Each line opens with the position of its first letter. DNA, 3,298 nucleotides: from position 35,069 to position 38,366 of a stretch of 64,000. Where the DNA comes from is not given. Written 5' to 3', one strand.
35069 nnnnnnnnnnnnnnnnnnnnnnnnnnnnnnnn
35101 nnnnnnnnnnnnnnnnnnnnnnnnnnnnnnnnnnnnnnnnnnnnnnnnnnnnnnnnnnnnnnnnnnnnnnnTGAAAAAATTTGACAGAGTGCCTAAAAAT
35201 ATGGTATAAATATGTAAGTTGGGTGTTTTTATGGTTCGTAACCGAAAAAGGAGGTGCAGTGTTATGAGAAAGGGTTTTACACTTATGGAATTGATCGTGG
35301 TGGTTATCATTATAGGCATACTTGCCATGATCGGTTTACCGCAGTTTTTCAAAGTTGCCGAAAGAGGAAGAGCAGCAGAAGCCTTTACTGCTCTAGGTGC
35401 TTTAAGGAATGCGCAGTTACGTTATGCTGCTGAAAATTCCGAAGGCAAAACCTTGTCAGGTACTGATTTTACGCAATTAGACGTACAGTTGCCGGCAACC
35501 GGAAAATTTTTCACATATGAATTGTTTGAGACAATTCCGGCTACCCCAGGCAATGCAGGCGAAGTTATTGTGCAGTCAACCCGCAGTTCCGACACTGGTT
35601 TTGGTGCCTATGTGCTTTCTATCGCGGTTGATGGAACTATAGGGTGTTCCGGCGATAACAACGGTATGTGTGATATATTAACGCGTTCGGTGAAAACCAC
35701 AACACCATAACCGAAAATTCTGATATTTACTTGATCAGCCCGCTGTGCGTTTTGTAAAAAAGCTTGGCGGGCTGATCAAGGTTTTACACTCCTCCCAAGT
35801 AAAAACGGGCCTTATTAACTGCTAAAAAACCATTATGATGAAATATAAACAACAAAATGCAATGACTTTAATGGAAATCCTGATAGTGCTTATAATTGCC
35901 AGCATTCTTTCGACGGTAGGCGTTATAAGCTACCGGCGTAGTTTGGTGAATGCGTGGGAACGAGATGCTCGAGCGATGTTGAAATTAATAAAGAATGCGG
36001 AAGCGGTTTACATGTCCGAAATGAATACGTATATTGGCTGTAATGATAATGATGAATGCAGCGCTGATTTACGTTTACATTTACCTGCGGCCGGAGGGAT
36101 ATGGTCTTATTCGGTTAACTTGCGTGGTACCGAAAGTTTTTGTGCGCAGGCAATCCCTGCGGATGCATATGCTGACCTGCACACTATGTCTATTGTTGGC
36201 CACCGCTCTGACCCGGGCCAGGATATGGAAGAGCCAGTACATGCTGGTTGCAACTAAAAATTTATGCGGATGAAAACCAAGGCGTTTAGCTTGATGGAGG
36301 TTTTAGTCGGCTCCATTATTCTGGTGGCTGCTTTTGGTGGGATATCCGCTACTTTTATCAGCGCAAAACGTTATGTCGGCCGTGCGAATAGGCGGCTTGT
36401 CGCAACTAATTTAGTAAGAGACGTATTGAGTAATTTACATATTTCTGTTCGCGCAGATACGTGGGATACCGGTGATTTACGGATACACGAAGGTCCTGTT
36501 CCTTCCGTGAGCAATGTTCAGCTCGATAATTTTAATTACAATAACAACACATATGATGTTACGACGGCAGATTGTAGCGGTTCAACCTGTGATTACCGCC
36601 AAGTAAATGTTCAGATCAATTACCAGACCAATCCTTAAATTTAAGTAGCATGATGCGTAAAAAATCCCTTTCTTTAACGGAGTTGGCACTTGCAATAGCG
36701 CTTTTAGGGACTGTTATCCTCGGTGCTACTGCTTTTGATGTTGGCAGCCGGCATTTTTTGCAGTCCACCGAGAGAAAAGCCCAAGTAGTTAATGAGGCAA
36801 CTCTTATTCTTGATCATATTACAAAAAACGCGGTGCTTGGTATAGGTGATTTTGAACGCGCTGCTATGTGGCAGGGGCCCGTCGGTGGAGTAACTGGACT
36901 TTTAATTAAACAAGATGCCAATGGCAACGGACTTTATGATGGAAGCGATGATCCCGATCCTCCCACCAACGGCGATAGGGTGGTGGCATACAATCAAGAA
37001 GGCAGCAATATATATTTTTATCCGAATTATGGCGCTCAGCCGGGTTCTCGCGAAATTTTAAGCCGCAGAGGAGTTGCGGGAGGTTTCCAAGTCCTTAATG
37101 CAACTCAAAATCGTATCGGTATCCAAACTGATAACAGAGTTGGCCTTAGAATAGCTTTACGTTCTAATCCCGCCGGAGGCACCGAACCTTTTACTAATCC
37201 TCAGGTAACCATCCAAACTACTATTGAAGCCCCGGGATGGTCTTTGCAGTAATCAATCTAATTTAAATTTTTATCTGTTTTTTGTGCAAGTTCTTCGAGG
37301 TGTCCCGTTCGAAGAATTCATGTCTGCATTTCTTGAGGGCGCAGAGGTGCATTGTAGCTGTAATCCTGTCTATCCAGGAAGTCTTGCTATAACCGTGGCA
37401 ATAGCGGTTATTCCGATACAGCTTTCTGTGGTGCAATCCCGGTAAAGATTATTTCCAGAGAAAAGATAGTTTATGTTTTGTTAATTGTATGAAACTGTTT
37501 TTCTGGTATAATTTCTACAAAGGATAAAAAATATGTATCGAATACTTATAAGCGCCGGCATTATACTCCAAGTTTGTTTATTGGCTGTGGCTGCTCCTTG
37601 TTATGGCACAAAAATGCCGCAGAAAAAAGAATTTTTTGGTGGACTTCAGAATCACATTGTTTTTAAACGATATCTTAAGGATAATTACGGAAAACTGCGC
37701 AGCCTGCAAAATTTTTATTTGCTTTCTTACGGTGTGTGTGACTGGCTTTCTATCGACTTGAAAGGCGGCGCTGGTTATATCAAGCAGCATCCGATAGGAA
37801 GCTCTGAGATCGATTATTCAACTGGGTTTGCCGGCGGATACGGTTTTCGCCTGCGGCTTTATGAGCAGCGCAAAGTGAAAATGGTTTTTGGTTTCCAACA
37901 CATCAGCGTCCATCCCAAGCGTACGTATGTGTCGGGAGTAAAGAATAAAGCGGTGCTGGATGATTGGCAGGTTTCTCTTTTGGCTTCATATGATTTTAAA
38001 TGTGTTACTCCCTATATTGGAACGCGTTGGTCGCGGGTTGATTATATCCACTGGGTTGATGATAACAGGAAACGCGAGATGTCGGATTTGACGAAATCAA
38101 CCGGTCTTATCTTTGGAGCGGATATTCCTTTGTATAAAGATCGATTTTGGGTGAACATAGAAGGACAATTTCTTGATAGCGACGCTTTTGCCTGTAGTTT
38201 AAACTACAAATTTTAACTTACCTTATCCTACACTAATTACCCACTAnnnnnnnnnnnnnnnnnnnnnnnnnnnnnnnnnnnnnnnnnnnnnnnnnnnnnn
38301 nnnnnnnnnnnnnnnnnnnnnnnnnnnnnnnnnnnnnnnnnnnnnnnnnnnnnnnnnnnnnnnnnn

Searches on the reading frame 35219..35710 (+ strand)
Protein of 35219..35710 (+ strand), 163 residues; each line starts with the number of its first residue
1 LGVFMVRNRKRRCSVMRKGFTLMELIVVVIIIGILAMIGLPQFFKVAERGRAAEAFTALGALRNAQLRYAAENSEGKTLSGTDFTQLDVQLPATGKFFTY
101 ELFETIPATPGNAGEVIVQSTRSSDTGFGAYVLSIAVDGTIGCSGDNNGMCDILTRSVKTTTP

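Call 51: search_protein_families(library=pfam, proteins=[window:35219-35710:+], max_evalue=0.001)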
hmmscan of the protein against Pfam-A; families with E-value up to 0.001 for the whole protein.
window:35219-35710:+ (163 aa): 1 family
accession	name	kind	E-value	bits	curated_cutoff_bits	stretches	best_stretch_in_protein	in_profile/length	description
PF07963.17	N_methyl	-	9.4e-06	25.4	21.2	1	17-38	4-25/27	Prokaryotic N-terminal methylation motif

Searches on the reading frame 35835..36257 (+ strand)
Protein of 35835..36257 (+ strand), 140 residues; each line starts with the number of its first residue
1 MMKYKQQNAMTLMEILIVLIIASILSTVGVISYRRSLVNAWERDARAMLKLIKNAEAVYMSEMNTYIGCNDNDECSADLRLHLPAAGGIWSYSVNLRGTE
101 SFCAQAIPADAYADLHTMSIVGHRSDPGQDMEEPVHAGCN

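Call 51: search_protein_families(library=pfam, proteins=[window:35835-36257:+], max_evalue=0.001)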
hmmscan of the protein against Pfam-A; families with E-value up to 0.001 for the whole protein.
window:35835-36257:+ (140 aa): 1 family
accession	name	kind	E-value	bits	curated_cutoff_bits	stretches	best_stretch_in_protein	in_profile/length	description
PF07963.17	N_methyl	-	7.4e-05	22.6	21.2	1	5-28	2-25/27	Prokaryotic N-terminal methylation motif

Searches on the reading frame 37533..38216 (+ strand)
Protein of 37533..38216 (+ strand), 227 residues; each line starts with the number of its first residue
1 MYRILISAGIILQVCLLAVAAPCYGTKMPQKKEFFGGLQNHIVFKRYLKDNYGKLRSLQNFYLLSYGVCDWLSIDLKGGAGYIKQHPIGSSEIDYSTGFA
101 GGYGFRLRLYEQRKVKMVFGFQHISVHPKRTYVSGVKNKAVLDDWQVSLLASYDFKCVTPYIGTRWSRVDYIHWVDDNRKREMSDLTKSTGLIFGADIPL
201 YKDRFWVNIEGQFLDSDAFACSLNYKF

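Call 51: search_protein_families(library=pfam, proteins=[window:37533-38216:+], max_evalue=0.001)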
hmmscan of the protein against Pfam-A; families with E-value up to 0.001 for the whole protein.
window:37533-38216:+ (227 aa): 1 family
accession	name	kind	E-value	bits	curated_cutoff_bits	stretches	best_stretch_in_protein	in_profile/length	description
PF01308.23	Chlam_OMP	-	0.0008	18.6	20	0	142-171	272-301/397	Chlamydia major outer membrane protein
